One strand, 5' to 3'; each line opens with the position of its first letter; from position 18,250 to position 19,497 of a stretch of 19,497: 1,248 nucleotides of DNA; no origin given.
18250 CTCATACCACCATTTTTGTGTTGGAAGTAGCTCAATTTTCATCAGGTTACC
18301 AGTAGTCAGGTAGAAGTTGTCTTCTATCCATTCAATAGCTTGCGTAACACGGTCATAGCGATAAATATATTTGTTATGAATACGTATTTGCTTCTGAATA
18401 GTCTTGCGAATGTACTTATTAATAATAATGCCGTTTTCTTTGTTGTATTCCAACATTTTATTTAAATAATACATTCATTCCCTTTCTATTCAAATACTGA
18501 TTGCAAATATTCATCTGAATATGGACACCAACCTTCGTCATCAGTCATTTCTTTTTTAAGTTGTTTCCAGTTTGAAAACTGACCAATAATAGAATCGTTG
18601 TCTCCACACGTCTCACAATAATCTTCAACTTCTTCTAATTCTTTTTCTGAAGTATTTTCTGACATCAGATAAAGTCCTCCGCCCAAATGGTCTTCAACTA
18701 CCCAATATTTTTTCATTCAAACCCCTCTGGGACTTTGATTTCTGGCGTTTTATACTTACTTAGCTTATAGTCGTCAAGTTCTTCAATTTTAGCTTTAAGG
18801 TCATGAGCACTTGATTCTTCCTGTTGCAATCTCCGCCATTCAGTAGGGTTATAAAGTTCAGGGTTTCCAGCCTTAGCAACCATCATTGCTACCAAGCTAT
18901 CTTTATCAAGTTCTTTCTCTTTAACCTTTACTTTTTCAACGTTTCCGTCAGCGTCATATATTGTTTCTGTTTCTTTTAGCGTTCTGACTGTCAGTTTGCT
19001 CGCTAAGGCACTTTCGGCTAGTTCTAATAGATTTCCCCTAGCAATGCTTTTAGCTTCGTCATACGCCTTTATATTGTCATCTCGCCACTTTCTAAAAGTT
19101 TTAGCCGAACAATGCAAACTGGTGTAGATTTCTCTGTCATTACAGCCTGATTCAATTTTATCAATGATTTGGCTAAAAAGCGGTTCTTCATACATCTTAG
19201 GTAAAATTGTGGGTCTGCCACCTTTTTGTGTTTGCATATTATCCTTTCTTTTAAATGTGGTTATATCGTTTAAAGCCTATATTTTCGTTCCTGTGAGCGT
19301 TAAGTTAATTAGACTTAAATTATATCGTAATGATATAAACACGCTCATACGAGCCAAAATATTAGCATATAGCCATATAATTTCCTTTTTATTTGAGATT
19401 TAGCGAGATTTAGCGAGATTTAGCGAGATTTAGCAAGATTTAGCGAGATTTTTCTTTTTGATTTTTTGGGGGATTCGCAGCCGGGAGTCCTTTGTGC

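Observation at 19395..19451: Five-copy 10-bp tandem direct repeat array between the putative cos region and terS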

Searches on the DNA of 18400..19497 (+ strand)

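Call 4: search_dna_similar(query=window:18400-19497:+, collection=phages, mode=near, max_rows=40)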
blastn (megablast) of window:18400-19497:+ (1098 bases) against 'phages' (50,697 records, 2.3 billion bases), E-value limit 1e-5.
Records with a match: 394; places in all: 428; records where one place covers at least 80% of the query: 121.
Best place of each record, by identity: >=99% 13; 95-99% 74; 90-95% 137; 80-90% 170.
By first word of the organism name: Lactococcus 391; Skunavirus 3.
By host as written in the record: Lactococcus lactis 241; Lactococcus lactis subsp. cremoris CA-49 42; - 30; Lactococcus lactis subsp. lactis bv. diacetylactis 13; Lactococcus lactis IL1403 11; Lactococcus lactis SMQ-404 10; Lactococcus lactis subsp. cremoris 7; Lactococcus lactis subsp. lactis Il1403 5; and 17 more.
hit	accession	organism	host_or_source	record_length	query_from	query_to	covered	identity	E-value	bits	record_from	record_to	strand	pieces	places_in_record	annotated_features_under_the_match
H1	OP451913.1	Lactococcus phage BM1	Lactococcus lactis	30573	1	1097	100%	99.9%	0e+0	2021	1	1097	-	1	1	terminase small subunit | hypothetical protein | terminase large subunit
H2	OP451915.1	Lactococcus phage BM9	Lactococcus lactis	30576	1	1097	100%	99.9%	0e+0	2021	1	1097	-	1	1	terminase small subunit | hypothetical protein | terminase large subunit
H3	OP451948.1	Lactococcus phage RH13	Lactococcus lactis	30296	1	1097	100%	99.9%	0e+0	2021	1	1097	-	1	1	terminase small subunit | hypothetical protein | terminase large subunit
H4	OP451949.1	Lactococcus phage RH14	Lactococcus lactis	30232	1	1097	100%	99.9%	0e+0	2021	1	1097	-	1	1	terminase small subunit | hypothetical protein | terminase large subunit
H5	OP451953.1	Lactococcus phage RM11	Lactococcus lactis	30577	1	1097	100%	99.9%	0e+0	2021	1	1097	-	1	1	terminase small subunit | hypothetical protein | terminase large subunit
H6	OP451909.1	Lactococcus phage AF6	Lactococcus lactis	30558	1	1097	100%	99.8%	0e+0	2015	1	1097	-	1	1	terminase small subunit | hypothetical protein | terminase large subunit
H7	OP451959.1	Lactococcus phage RMP7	Lactococcus lactis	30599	1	1097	100%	99.7%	0e+0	2010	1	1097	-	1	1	terminase small subunit | hypothetical protein | terminase large subunit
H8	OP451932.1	Lactococcus phage JeB4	Lactococcus lactis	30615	1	1097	100%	99.6%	0e+0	2004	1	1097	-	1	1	terminase small subunit | hypothetical protein | terminase large subunit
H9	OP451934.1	Lactococcus phage JeB8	Lactococcus lactis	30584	1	1097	100%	99.2%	0e+0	1977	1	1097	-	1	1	terminase small subunit | hypothetical protein | terminase large subunit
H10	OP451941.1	Lactococcus phage JS5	Lactococcus lactis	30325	1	1097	100%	99.2%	0e+0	1977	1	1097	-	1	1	terminase small subunit | hypothetical protein | terminase large subunit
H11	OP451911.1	Lactococcus phage APJ4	Lactococcus lactis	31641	1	1097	100%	99.0%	0e+0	1965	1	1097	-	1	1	terminase small subunit | hypothetical protein | terminase large subunit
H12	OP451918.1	Lactococcus phage BM19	Lactococcus lactis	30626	1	1097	100%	99.0%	0e+0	1965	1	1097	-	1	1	terminase small subunit | hypothetical protein | terminase large subunit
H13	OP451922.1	Lactococcus phage DM7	Lactococcus lactis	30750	1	1097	100%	99.0%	0e+0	1965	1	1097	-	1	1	terminase small subunit | hypothetical protein | terminase large subunit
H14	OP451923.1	Lactococcus phage FB1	Lactococcus lactis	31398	1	1097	100%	99.0%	0e+0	1965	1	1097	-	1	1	terminase small subunit | hypothetical protein | terminase large subunit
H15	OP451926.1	Lactococcus phage GL4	Lactococcus lactis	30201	1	1097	100%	99.0%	0e+0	1965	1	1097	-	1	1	terminase small subunit | hypothetical protein | terminase large subunit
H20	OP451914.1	Lactococcus phage BM3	Lactococcus lactis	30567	1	1097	100%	99.0%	0e+0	1956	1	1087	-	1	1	terminase small subunit | hypothetical protein | terminase large subunit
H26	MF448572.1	Lactococcus phage 96603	Lactococcus lactis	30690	1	1097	100%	98.8%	0e+0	1964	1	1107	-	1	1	putative terminase small subunit | hypothetical protein | terminase large subunit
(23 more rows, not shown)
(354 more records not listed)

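Call 61: get_annotated_region(hit=H20, flank=0)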
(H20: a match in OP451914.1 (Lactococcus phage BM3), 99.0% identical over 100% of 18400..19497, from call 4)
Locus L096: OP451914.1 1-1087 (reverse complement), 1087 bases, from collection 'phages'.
description: Lactococcus phage BM3, complete genome.
organism: Lactococcus phage BM3 (NCBI taxid 2980041)
taxonomy: Viruses
host: Lactococcus lactis; source: cheese plant; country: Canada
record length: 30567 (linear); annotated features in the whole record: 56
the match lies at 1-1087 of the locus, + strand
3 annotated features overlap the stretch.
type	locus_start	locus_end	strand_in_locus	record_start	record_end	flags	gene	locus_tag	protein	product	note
CDS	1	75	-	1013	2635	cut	-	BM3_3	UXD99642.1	terminase large subunit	-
CDS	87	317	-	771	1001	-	-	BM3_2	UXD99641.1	hypothetical protein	-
CDS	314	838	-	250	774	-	-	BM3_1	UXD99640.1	terminase small subunit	-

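Call 62: get_annotated_region(hit=H26, flank=0)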
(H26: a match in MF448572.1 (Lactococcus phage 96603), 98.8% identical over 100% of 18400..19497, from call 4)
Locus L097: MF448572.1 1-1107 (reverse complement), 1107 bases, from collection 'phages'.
description: Lactococcus phage 96603, complete genome.
organism: Lactococcus phage 96603 (NCBI taxid 2029676)
taxonomy: Viruses; Duplodnaviria; Heunggongvirae; Uroviricota; Caudoviricetes; Skunavirus; Skunavirus sv96603
host: Lactococcus lactis; source: dairy products; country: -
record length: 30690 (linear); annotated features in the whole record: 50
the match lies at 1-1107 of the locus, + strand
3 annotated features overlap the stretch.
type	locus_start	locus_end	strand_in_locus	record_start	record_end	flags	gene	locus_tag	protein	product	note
CDS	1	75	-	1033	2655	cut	-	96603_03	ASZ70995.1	terminase large subunit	-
CDS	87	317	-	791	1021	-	-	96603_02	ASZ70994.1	hypothetical protein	-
CDS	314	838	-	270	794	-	-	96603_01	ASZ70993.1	putative terminase small subunit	-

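Call 63: get_annotated_region(hit=H11, flank=0)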
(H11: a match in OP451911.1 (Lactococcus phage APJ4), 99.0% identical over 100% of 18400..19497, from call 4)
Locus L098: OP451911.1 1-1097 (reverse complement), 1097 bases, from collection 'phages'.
description: Lactococcus phage APJ4, complete genome.
organism: Lactococcus phage APJ4 (NCBI taxid 2980033)
taxonomy: Viruses
host: Lactococcus lactis; source: cheese plant; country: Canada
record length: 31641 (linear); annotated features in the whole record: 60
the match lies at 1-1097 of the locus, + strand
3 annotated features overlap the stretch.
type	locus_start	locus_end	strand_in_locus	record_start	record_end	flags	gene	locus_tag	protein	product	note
CDS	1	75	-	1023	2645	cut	-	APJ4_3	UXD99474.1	terminase large subunit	-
CDS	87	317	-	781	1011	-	-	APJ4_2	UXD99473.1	hypothetical protein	-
CDS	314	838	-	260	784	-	-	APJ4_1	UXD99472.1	terminase small subunit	-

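Call 73: search_rna_families(source=window, start=18900, end=19497, threshold=evalue, max_evalue=1)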
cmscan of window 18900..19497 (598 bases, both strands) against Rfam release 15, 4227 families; matches with E-value up to 1: 1.
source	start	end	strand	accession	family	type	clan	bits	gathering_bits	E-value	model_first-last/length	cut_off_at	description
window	19080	19195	+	RF01449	S_pombe_snR100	Gene; snRNA; snoRNA; HACA-box;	-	15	80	0.42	1-187/187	no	small nucleolar RNA snR100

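Call 78: search_dna_similar(query=window:19238-19497:-, collection=plasmids, mode=distant, max_rows=10)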
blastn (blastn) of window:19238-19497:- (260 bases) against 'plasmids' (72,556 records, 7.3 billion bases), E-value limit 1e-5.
Records with a match: 11; places in all: 18; records where one place covers at least 80% of the query: 1.
Best place of each record, by identity: >=99% 1; 80-90% 1; 60-80% 9.
By first word of the organism name: Lactococcus 10; Bacillus 1.
By predicted mobility (MOB-suite, as given by PLSDB): non-mobilizable 11.
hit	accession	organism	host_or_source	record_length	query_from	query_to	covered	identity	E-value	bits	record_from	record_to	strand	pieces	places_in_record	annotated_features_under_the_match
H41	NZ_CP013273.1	Bacillus thuringiensis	invertebrates,whole organism,soil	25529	16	260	94%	100.0%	7e-122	443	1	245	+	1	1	none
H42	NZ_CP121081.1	Lactococcus cremoris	Single cell,Dairy fermentation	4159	1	155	60%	70.6%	6e-15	88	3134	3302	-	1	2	none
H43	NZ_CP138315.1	Lactococcus lactis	-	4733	1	130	50%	70.0%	3e-6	60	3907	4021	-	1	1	none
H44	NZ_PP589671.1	Lactococcus sp.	Bacterial culture,Dairy environment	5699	126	229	40%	79.8%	1e-16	94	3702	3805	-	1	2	none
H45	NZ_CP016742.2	Lactococcus cremoris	Single cell,Dairy fermentation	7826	126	229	40%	79.8%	1e-16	94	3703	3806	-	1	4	none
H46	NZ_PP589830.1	Lactococcus sp.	Bacterial culture,Dairy environment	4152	125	227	40%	77.7%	3e-13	83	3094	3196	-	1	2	none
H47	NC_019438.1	Lactococcus cremoris subsp. cremoris UC509.9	-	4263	125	221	37%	79.6%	7e-14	84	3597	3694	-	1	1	none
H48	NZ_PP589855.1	Lactococcus sp.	Bacterial culture,Dairy environment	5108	125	216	35%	79.3%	9e-13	82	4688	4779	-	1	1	none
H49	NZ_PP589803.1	Lactococcus sp.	Bacterial culture,Dairy environment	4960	125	216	35%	79.3%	9e-13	82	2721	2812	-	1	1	none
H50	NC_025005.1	Lactococcus cremoris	-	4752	78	155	30%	83.3%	3e-12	80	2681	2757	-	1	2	none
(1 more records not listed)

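Call 79: search_dna_similar(query=window:19238-19497:-, collection=phages, mode=distant, max_rows=60, rows=spread)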
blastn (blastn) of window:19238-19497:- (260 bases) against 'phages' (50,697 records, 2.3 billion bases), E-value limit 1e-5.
Records with a match: 375; places in all: 387; records where one place covers at least 80% of the query: 364.
Best place of each record, by identity: >=99% 7; 95-99% 30; 90-95% 21; 80-90% 46; 60-80% 271.
By first word of the organism name: Lactococcus 372; Skunavirus 3.
By host as written in the record: Lactococcus lactis 225; Lactococcus lactis subsp. cremoris CA-49 42; - 31; Lactococcus lactis subsp. lactis bv. diacetylactis 13; Lactococcus lactis IL1403 11; Lactococcus lactis SMQ-404 10; Lactococcus lactis subsp. cremoris 6; Lactococcus lactis subsp. lactis Il1403 5; and 15 more.
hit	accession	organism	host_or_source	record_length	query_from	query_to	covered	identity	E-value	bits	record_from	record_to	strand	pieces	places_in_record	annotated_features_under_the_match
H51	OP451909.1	Lactococcus phage AF6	Lactococcus lactis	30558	2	260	100%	100.0%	5e-130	468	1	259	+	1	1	none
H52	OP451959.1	Lactococcus phage RMP7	Lactococcus lactis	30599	2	260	100%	100.0%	5e-130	468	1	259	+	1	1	none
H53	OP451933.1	Lactococcus phage JeB6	Lactococcus lactis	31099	2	260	100%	98.1%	6e-123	445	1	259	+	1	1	none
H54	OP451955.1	Lactococcus phage RMP2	Lactococcus lactis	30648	2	260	100%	98.1%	6e-123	445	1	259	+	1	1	none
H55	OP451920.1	Lactococcus phage BM22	Lactococcus lactis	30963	2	260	100%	97.7%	7e-122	441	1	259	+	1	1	none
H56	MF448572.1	Lactococcus phage 96603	Lactococcus lactis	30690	2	260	100%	95.9%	7e-122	441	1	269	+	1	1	none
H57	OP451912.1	Lactococcus phage APJ6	Lactococcus lactis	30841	2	260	100%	94.8%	2e-117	427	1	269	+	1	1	none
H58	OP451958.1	Lactococcus phage RMP6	Lactococcus lactis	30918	2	260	100%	94.6%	4e-112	409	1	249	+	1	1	none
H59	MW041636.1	Lactococcus phage RH10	Lactococcus lactis subsp. cremoris ...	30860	2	260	100%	91.3%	1e-100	370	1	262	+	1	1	none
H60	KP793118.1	Lactococcus phage 936 group phage PhiF0139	Lactococcus lactis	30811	2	260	100%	88.0%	8e-96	355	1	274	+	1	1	none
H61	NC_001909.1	Lactococcus phage bIL170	-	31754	2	260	100%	84.8%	5e-80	302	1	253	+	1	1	none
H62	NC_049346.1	Lactococcus phage 936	-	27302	13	260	95%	87.5%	1e-88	332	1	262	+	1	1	none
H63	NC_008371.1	Lactococcus virus jj50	Lactococcus lactis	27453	14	260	95%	87.0%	4e-87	325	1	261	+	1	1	none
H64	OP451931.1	Lactococcus phage GP10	Lactococcus lactis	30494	47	260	82%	98.6%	3e-101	373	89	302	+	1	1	none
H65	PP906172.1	Skunavirus sp. 'svUCCL624'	Lactococcus cremoris 3107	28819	1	260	100%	78.6%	2e-52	210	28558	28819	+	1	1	none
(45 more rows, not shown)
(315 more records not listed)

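Call 80: get_annotated_region(hit=H42, flank=2000)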
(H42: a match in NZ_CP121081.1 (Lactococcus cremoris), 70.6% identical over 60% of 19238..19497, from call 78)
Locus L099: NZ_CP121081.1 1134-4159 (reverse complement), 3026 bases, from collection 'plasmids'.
description: Lactococcus cremoris strain JM2 plasmid pJM2H, complete sequence
organism: Lactococcus cremoris (NCBI taxid 1359)
taxonomy: Bacteria; Bacillota; Bacilli; Lactobacillales; Streptococcaceae; Lactococcus; Lactococcus cremoris
host: -; source: Single cell,Dairy fermentation; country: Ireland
typing (MOB-suite, as given by PLSDB): non-mobilizable; replicon rep_cluster_414
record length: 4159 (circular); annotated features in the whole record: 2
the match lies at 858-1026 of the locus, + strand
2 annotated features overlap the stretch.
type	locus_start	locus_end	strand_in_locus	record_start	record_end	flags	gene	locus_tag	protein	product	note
CDS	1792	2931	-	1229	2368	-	-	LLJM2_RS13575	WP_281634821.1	restriction endonuclease subunit S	GO:0006304 - DNA modification [Evidence IEA]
CDS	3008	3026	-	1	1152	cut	-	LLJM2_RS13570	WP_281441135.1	RepB family plasmid replication initiator protein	GO:0006270 - DNA replication initiation [Evidence IEA]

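Call 81: get_annotated_region(hit=H44, flank=2500)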
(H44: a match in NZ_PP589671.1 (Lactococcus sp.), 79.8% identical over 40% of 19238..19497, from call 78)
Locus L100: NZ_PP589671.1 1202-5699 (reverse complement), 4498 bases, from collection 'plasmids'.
description: Lactococcus sp. strain UCCL627 plasmid pUCCL627E, complete sequence
organism: Lactococcus sp. (NCBI taxid 44273)
taxonomy: Bacteria; Bacillota; Bacilli; Lactobacillales; Streptococcaceae; Lactococcus; Lactococcus sp.
host: -; source: Bacterial culture,Dairy environment; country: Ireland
typing (MOB-suite, as given by PLSDB): non-mobilizable; replicon rep_cluster_800
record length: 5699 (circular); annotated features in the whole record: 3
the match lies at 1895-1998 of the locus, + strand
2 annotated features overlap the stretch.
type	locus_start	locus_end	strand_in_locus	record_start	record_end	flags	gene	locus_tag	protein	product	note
CDS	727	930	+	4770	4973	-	-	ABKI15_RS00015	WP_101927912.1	hypothetical protein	-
CDS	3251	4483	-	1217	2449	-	-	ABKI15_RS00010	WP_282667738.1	restriction endonuclease subunit S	-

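Call 82: get_annotated_region(hit=H50, flank=2000)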
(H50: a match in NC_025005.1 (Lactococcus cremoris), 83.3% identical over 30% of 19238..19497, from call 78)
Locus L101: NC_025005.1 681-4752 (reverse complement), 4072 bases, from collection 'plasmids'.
description: Lactococcus cremoris plasmid pAW601, complete sequence
organism: Lactococcus cremoris (NCBI taxid 1359)
taxonomy: Bacteria; Bacillota; Bacilli; Lactobacillales; Streptococcaceae; Lactococcus; Lactococcus cremoris
host: -; source: -; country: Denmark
typing (MOB-suite, as given by PLSDB): non-mobilizable; replicon rep_cluster_800
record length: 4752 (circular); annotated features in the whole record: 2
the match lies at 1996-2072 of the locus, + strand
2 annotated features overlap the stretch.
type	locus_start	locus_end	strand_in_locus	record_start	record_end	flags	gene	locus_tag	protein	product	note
CDS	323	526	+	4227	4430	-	-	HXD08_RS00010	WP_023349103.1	hypothetical protein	-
CDS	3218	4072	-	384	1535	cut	-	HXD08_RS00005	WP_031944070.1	RepB family plasmid replication initiator protein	GO:0006270 - DNA replication initiation [Evidence IEA]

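Call 93: search_dna_similar(query=L099:780-1100:+, collection=plasmids, mode=distant, max_rows=60)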
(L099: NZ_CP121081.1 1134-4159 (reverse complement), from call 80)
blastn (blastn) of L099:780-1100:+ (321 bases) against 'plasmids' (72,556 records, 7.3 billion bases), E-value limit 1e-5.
Records with a match: 29; places in all: 194; records where one place covers at least 80% of the query: 6.
Best place of each record, by identity: >=99% 4; 95-99% 3; 90-95% 9; 80-90% 10; 60-80% 3.
By first word of the organism name: Lactococcus 28; Bacillus 1.
By predicted mobility (MOB-suite, as given by PLSDB): non-mobilizable 24; mobilizable 4; conjugative 1.
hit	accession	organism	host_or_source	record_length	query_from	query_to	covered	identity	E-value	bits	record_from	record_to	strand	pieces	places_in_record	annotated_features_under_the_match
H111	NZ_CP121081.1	Lactococcus cremoris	Single cell,Dairy fermentation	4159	1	321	100%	100.0%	5e-163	580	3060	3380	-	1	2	none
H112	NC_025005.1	Lactococcus cremoris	-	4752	1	315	98%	83.0%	1e-82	430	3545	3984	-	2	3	none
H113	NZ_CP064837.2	Lactococcus lactis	Whole organism,Dairy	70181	1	320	100%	79.3%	8e-59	406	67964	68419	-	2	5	none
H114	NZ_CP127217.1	Lactococcus cremoris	Dairy Fermentation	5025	1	321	100%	71.6%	4e-24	226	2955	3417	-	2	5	none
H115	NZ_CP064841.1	Lactococcus lactis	Whole organism,Dairy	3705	1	320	80%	87.2%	2e-40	311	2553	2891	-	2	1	none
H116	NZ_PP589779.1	Lactococcus sp.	Bacterial culture,Dairy environment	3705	1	320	80%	87.2%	2e-40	311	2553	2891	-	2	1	none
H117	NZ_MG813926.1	Lactococcus lactis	-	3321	1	321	75%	90.9%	2e-61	339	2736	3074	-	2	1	none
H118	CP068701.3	Lactococcus cremoris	Whole organism,Dairy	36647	1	321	75%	90.9%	2e-61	339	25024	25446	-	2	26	none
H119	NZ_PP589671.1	Lactococcus sp.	Bacterial culture,Dairy environment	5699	1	321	75%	90.9%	2e-61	339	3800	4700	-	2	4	none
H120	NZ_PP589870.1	Lactococcus sp.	Bacterial culture,Dairy environment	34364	1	321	75%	90.9%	2e-61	339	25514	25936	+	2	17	none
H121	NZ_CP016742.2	Lactococcus cremoris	Single cell,Dairy fermentation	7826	1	321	75%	90.9%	2e-61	339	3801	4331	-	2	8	none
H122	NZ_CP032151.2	Lactococcus cremoris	Dairy Fermentation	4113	1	321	75%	90.9%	2e-61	339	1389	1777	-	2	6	none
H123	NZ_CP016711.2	Lactococcus cremoris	Single cell,Dairy fermentation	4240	1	321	75%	87.3%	6e-48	295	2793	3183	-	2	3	none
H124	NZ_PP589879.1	Lactococcus sp.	Bacterial culture,Dairy environment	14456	1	321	74%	83.7%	3e-38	249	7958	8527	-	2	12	none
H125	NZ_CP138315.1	Lactococcus lactis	-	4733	1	321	79%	78.1%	1e-37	222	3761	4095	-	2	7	none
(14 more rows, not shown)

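Call 105: search_rna_families(sources=[L106, L104, L101, L099], threshold=evalue, max_evalue=0.1)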
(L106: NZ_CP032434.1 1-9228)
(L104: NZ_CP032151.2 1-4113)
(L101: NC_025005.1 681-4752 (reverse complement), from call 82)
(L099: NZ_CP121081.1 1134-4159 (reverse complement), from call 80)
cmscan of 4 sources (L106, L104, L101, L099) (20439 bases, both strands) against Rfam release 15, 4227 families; matches with E-value up to 0.1: 3.
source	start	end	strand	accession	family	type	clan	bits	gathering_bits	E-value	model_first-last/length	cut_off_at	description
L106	9145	9228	-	RF00238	ctRNA_pND324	Gene; antisense;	-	73.1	45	3.4e-10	4-86/86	5'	ctRNA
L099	1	84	+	RF00238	ctRNA_pND324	Gene; antisense;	-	72.1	45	5.6e-10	4-86/86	5'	ctRNA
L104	4030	4112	-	RF00238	ctRNA_pND324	Gene; antisense;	-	71.2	45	8.7e-10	1-86/86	no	ctRNA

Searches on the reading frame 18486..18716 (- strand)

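Call 5: search_protein_families(library=pfam, proteins=[window:18486-18716:-])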
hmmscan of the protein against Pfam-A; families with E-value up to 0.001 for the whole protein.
window:18486-18716:- (76 aa): 0 families

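Call 58: search_protein_families(library=phrogs, proteins=[window:18486-18716:-], max_evalue=0.01)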
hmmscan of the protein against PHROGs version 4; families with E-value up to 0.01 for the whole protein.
window:18486-18716:- (76 aa): 1 family
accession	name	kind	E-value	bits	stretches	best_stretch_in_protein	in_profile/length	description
phrog_4501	-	unknown function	1.8e-41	141.1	1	1-76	1-76/76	-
